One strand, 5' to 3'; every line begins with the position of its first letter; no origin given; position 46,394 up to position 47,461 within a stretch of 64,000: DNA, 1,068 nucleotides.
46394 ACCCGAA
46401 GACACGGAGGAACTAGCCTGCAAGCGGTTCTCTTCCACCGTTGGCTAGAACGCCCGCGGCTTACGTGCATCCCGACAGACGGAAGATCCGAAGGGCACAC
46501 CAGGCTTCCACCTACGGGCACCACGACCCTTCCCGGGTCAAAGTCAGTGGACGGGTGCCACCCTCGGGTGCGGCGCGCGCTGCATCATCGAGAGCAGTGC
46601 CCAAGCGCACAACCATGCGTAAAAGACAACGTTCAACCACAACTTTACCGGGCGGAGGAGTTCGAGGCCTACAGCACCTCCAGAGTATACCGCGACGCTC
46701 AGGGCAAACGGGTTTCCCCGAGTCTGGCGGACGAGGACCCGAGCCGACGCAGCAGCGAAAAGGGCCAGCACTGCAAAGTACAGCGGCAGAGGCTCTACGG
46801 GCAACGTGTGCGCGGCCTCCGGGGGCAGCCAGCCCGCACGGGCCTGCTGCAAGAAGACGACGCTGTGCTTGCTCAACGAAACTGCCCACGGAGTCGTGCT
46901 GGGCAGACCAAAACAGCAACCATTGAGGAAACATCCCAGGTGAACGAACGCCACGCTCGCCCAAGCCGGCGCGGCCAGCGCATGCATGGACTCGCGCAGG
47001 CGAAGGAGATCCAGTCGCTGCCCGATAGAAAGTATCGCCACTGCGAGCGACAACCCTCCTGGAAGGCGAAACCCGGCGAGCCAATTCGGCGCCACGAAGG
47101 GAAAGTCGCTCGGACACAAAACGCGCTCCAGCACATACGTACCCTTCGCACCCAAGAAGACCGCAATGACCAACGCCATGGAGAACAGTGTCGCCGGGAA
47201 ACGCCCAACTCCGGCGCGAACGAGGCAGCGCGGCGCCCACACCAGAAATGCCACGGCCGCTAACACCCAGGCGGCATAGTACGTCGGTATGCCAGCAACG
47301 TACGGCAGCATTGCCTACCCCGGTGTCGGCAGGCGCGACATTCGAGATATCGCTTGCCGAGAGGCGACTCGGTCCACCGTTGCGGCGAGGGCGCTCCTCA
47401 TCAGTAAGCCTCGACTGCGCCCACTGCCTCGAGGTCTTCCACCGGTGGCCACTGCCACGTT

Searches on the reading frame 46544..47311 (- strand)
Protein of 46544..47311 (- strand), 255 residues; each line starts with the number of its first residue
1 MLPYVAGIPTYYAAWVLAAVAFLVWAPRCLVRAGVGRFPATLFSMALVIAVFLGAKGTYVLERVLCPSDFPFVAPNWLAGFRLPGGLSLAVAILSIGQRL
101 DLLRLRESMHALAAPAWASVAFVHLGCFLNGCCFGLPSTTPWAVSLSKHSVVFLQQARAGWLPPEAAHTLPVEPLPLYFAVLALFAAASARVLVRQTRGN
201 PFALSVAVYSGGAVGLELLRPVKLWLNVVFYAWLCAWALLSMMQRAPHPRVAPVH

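Call 39: search_protein_families(library=pfam, proteins=[window:46544-47311:-], max_evalue=0.001)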
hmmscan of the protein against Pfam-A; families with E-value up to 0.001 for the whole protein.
window:46544-47311:- (255 aa): 1 family
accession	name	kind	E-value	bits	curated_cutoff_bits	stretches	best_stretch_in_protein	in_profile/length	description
PF01790.23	LGT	-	1.7e-13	50.9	24.9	1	11-226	13-217/240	Prolipoprotein diacylglyceryl transferase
